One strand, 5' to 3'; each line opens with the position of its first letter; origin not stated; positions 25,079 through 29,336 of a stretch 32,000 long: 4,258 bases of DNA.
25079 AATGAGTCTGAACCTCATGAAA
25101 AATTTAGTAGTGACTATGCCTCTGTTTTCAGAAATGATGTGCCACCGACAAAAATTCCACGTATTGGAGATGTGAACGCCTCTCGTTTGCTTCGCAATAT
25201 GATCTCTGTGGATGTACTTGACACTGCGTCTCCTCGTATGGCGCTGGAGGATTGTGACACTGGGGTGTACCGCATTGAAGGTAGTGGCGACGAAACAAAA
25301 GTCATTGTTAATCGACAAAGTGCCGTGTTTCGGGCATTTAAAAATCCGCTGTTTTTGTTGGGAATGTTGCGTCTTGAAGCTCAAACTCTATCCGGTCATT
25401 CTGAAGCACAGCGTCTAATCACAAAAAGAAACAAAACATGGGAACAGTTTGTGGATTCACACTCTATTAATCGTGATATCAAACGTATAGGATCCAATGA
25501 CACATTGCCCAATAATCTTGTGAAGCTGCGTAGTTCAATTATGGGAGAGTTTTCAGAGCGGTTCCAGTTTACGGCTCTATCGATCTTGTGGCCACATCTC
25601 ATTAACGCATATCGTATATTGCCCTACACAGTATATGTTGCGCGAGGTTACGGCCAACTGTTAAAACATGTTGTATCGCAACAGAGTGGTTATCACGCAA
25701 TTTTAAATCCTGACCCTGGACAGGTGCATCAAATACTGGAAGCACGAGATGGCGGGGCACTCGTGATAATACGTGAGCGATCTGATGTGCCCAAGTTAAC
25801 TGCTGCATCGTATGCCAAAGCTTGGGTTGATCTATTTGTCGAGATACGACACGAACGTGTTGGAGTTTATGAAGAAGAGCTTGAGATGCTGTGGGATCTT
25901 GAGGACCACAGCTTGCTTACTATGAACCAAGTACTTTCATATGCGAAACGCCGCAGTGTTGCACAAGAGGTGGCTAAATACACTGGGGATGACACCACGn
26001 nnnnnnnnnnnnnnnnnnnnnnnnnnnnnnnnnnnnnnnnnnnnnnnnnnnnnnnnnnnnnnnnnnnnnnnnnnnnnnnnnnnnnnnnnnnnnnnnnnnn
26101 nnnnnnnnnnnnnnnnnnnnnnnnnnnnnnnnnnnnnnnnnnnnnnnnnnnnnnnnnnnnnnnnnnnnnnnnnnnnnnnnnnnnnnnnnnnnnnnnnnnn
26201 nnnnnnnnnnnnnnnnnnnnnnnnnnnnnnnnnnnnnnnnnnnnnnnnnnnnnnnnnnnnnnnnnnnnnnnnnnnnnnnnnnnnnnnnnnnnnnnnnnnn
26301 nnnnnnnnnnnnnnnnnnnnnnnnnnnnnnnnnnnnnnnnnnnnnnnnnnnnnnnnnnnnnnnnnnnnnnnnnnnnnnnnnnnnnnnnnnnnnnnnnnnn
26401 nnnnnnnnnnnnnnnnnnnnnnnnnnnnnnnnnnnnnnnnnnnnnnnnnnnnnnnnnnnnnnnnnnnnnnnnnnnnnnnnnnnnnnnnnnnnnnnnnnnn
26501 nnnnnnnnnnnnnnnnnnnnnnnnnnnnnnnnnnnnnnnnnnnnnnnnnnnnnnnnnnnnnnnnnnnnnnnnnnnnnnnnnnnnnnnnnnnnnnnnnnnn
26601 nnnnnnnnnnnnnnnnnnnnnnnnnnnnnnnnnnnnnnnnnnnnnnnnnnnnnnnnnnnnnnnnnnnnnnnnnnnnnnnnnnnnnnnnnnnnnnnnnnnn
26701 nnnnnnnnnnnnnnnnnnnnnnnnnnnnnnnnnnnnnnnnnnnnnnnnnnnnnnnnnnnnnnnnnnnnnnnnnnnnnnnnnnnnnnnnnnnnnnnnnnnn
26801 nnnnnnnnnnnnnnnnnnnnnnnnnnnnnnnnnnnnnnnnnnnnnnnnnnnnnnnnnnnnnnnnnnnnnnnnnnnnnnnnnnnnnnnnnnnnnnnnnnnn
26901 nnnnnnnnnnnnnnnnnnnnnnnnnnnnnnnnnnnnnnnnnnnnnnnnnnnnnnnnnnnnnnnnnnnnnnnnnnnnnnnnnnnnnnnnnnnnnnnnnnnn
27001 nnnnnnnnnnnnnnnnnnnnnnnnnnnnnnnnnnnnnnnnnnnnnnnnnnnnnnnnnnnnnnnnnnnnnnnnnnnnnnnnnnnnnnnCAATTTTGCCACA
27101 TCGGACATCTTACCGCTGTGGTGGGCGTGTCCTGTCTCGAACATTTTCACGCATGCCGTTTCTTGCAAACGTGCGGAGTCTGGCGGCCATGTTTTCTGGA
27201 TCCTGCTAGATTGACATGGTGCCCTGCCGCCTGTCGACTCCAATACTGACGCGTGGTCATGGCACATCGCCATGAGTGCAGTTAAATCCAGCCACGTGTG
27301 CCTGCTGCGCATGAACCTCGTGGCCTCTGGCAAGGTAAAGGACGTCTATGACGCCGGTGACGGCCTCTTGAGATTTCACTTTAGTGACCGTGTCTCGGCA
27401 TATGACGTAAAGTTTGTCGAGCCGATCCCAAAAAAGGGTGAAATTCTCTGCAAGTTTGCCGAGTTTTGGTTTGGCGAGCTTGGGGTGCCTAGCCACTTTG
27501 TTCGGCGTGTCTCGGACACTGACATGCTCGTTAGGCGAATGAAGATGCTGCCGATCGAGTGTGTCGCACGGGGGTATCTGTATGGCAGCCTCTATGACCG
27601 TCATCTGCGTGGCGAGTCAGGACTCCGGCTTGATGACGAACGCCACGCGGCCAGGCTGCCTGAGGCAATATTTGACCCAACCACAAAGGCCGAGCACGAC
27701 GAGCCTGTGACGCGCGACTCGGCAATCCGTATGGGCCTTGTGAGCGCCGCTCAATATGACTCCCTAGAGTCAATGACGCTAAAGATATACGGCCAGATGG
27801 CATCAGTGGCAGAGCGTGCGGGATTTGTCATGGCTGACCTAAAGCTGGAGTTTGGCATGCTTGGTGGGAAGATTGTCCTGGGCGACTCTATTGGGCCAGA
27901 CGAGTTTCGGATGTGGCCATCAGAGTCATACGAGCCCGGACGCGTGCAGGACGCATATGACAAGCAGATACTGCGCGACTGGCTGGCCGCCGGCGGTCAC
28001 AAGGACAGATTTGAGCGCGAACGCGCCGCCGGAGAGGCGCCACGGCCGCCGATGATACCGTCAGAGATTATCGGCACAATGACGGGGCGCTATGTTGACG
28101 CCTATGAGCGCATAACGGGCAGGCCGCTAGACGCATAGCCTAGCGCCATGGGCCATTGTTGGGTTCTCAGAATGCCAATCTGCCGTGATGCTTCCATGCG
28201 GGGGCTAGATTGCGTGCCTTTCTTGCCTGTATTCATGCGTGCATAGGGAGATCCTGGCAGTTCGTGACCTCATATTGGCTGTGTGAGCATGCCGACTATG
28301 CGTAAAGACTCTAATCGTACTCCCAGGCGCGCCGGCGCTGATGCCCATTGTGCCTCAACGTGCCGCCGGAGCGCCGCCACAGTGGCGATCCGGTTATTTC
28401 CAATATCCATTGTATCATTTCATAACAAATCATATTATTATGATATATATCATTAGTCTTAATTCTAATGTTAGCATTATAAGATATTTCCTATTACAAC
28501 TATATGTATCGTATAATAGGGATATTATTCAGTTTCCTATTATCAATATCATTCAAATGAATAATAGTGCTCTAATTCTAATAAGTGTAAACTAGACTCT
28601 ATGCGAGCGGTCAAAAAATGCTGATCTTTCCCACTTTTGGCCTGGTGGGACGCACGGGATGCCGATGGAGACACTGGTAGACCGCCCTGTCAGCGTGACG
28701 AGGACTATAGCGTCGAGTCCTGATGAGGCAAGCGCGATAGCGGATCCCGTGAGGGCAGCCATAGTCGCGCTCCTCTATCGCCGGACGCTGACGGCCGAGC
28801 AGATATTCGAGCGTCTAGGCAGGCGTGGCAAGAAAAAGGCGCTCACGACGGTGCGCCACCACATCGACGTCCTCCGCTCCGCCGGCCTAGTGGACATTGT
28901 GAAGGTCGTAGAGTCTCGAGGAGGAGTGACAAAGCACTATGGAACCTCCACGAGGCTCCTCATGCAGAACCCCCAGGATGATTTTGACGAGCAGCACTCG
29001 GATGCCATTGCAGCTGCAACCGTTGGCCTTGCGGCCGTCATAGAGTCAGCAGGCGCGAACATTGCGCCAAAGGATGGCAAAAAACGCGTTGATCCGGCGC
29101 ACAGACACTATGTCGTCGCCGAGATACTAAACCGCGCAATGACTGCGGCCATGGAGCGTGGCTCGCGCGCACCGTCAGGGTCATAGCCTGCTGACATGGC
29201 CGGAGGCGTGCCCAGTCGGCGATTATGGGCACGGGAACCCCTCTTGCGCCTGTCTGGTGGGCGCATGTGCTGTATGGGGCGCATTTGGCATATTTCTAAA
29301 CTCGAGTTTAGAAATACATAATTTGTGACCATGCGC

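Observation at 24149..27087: Overlapping GHKL/MORC-like ATPase + AbiEii(DUF1814)-like nucleotidyltransferase in a low-GC insert: candidate undescribed two-gene conflict module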

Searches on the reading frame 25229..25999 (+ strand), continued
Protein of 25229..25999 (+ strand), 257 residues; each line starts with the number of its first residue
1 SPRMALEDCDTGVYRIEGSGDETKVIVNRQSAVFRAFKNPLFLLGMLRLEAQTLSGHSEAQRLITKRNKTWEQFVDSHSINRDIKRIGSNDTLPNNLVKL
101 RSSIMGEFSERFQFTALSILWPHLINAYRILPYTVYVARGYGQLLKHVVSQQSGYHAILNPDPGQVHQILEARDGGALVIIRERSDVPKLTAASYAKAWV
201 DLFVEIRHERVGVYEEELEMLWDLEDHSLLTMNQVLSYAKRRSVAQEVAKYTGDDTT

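Call 84: search_solved_structures(query=L047:1618-2454:+, max_evalue=1, show_alignments=3)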
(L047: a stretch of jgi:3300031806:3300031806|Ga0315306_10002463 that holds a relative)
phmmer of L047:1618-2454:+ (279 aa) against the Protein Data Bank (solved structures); distinct sequences matched with E-value up to 1: 5.
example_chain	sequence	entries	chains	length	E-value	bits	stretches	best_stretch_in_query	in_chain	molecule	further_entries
6y56_A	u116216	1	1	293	0.00039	23.2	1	37-96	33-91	Uncharacterized protein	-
4o8s_A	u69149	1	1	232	0.061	16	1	46-99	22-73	Putative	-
4ok0_A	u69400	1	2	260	0.07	15.8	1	46-99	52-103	Putative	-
9hlo_B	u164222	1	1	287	0.15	14.7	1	161-197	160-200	Abortive infection protein AbiGII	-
4bm1_A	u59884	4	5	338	0.46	13.2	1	70-141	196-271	MANGANESE PEROXIDASE 4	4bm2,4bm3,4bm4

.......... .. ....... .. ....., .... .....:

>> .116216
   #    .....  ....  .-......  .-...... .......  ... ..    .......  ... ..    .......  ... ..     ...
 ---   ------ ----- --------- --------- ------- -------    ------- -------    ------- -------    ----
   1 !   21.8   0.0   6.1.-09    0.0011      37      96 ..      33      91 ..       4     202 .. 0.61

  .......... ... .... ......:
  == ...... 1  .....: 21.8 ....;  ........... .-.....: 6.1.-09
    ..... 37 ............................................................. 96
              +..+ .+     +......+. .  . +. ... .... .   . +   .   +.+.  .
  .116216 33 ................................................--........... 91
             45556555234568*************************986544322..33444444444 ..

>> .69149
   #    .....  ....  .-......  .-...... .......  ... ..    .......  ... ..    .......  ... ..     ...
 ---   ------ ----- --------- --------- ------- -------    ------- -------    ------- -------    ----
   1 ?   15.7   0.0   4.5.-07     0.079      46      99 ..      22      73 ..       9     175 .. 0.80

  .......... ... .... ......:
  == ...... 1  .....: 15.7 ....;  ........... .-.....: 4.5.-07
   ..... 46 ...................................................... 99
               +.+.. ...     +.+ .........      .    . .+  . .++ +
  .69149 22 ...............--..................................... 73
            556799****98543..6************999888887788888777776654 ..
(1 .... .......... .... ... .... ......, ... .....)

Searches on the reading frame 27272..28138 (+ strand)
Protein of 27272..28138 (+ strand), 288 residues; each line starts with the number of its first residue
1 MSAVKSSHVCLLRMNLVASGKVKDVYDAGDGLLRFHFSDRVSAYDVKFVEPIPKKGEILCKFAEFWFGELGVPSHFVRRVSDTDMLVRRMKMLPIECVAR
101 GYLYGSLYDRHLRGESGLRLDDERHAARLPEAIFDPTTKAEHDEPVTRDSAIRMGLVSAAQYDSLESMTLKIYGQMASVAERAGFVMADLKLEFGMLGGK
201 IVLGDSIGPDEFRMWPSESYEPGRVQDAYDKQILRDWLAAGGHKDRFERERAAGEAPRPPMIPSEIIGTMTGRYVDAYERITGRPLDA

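Call 39: search_protein_families(library=pfam, proteins=[window:27272-28138:+], max_evalue=0.01)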
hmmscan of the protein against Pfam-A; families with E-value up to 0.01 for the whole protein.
window:27272-28138:+ (288 aa): 1 family
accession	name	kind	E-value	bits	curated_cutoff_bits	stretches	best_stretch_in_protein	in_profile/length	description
PF01259.24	SAICAR_synt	-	4.7e-64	216.8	20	1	17-240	2-221/233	SAICAR synthetase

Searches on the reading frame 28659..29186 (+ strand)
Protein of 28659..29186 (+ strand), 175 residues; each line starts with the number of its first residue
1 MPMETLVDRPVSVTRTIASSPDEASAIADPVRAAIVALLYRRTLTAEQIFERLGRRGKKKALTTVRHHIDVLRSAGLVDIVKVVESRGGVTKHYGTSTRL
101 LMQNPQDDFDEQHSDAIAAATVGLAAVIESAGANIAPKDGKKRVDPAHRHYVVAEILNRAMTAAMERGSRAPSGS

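Call 39: search_protein_families(library=pfam, proteins=[window:28659-29186:+], max_evalue=0.01)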
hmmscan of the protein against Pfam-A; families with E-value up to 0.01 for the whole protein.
window:28659-29186:+ (175 aa): 2 families
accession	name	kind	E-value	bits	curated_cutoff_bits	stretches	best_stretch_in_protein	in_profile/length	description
PF12840.13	HTH_20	-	6.8e-10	39.2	27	1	27-80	1-50/51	Helix-turn-helix domain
PF01022.26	HTH_5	-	0.00027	21.2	22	1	29-79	1-46/47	Bacterial regulatory protein, arsR family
